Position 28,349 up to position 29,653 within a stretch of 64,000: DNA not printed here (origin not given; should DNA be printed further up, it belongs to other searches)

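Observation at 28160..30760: Low-GC 2.6-kb islet with three orphan genes between housekeeping genes: candidate undescribed (possibly defence-like) module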

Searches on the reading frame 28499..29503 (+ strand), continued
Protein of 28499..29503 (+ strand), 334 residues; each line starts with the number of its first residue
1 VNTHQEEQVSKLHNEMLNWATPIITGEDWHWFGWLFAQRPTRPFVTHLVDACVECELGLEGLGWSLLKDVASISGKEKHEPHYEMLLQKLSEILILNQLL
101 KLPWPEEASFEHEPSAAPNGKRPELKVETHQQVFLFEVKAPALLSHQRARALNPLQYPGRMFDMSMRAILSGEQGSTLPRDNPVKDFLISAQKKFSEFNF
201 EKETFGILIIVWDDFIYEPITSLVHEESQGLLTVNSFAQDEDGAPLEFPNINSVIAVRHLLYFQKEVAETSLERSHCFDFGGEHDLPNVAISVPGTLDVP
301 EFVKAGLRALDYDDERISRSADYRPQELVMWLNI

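Call 88: search_protein_families(library=pfam, proteins=[L200:3371-3997:-, L218:2727-3257:+, L218:3257-3901:+, L238:1440-1784:+, L210:3245-3907:-, L247:2989-3987:+, L220:1515-2600:+, L202:356-1093:-, L208:3287-3931:-, L196:2770-3924:+], max_evalue=0.001)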
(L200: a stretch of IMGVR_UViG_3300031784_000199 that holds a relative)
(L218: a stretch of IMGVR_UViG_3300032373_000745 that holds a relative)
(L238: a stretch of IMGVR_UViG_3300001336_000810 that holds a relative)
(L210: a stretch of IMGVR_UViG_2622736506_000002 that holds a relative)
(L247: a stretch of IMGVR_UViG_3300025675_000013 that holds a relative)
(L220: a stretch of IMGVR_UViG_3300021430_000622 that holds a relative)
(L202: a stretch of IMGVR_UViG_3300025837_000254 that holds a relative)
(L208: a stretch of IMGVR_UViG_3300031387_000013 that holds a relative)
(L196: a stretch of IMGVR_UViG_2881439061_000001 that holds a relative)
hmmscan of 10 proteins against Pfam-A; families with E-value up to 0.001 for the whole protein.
L200:3371-3997:- (208 aa): 1 family
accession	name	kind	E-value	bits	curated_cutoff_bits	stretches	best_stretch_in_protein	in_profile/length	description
PF01936.24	NYN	-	1.7e-20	74.4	24.2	1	41-199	4-144/145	NYN domain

L218:2727-3257:+ (176 aa): 1 family
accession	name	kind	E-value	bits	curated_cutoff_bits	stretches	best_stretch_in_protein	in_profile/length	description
PF14487.12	DarT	-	3.8e-13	50.1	22.5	1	20-173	1-166/201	ssDNA thymidine ADP-ribosyltransferase, DarT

L218:3257-3901:+ (214 aa): 1 family
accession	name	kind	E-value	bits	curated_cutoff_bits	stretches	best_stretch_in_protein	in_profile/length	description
PF22397.2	NADAR-DarT1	-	9.1e-83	277.3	27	1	2-210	1-211/212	DarT1-associated NADAR antitoxin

L238:1440-1784:+ (114 aa): 1 family
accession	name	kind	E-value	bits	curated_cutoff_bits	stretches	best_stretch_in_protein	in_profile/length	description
PF05016.21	ParE_toxin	-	6e-11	43.2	23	1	6-97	2-88/89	ParE toxin of type II toxin-antitoxin system, parDE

L210:3245-3907:- (220 aa): 1 family
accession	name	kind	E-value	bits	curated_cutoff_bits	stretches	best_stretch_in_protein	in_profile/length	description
PF11185.13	DUF2971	-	0.00073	21.3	22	0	72-141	2-89/89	Protein of unknown function (DUF2971)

L247:2989-3987:+ (332 aa): 1 family
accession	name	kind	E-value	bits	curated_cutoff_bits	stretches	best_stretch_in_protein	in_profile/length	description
PF08378.17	NERD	-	1.4e-14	55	22.1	1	32-140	2-102/111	Nuclease-related domain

L220:1515-2600:+ (361 aa): 2 families
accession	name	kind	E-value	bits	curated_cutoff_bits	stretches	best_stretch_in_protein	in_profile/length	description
PF00571.33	CBS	-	9.1e-05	23.2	24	0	319-355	12-47/57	CBS domain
PF07751.16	Abi_2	-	0.00055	20.7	25.6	0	47-182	35-182/184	Abi-like protein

L202:356-1093:- (245 aa): 0 families

L208:3287-3931:- (214 aa): 1 family
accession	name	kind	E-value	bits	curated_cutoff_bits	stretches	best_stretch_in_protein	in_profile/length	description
PF18735.6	HEPN_RiboL-PSP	-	6.9e-08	33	28.4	1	23-195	10-184/191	RiboL-PSP-HEPN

L196:2770-3924:+ (384 aa): 0 families

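Call 94: search_dna_similar(query=L178:7008-7427:+, collection=phages, mode=protein, max_evalue=1e-10, max_rows=15)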
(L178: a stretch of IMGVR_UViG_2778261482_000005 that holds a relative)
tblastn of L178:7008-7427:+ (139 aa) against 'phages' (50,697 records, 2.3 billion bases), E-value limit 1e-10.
Records with a match: 15; places in all: 15; records where one place covers at least 80% of the query: 10.
Best place of each record, by identity: 60-80% 2; <60% 13.
By first word of the organism name: Rhodobacter 11; Bacteriophage 2; Synechococcus 1; Nostoc 1.
By host as written in the record: Rhodobacter capsulatus YW1 11; - 2; Synechococcus elongatus PCC 7942 = FACHB-805 1; Nostoc sp. 1.
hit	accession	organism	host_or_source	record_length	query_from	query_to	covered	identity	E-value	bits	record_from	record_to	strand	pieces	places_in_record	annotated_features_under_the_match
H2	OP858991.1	Synechococcus phage Sc-Yong805-1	Synechococcus elongatus PCC 7942 = ...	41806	33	139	77%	61.7%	8e-37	138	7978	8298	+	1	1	acyl-CoA transferase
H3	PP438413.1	Nostoc phage Nsp-JY21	Nostoc sp.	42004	33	139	77%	61.7%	8e-37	138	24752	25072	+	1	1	minor tail protein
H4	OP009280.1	Rhodobacter phage RcMeacham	Rhodobacter capsulatus YW1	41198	26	138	81%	53.5%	2e-33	128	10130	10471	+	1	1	minor tail protein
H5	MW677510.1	Rhodobacter phage RcDormio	Rhodobacter capsulatus YW1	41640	26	138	81%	53.5%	2e-33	128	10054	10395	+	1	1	13: minor tail protein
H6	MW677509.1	Rhodobacter phage RcBaka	Rhodobacter capsulatus YW1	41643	26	138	81%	53.5%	2e-33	128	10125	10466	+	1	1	14: minor tail protein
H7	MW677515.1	Rhodobacter phage RcHotPocket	Rhodobacter capsulatus YW1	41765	26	138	81%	53.5%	2e-33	128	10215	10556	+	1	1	14: minor tail protein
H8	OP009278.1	Rhodobacter phage RcMamaDuck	Rhodobacter capsulatus YW1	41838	26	138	81%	53.5%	2e-33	128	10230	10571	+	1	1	minor tail protein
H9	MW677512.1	Rhodobacter phage RcFrancesLouise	Rhodobacter capsulatus YW1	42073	26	138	81%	53.5%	2e-33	128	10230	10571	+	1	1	14: minor tail protein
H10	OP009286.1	Rhodobacter phage RcSwan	Rhodobacter capsulatus YW1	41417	26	138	81%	53.5%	7e-33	126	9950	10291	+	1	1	minor tail protein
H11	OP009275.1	Rhodobacter phage RcKvothe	Rhodobacter capsulatus YW1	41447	26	138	81%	53.5%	7e-33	126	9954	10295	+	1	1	minor tail protein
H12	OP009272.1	Rhodobacter phage RcKai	Rhodobacter capsulatus YW1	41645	26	138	81%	53.5%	7e-33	126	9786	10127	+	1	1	minor tail protein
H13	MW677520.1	Rhodobacter phage RcOceanus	Rhodobacter capsulatus YW1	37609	26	138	81%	52.6%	3e-32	125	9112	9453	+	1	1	12: minor tail protein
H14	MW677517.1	Rhodobacter phage RcKemmy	Rhodobacter capsulatus YW1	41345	29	138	79%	51.4%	2e-32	125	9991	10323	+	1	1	13: minor tail protein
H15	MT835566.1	Bacteriophage sp.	human fecal samples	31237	30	138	78%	45.9%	2e-22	97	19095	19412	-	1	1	record has no annotation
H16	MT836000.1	Bacteriophage sp.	human fecal samples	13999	26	132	77%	44.5%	1e-21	95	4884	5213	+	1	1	record has no annotation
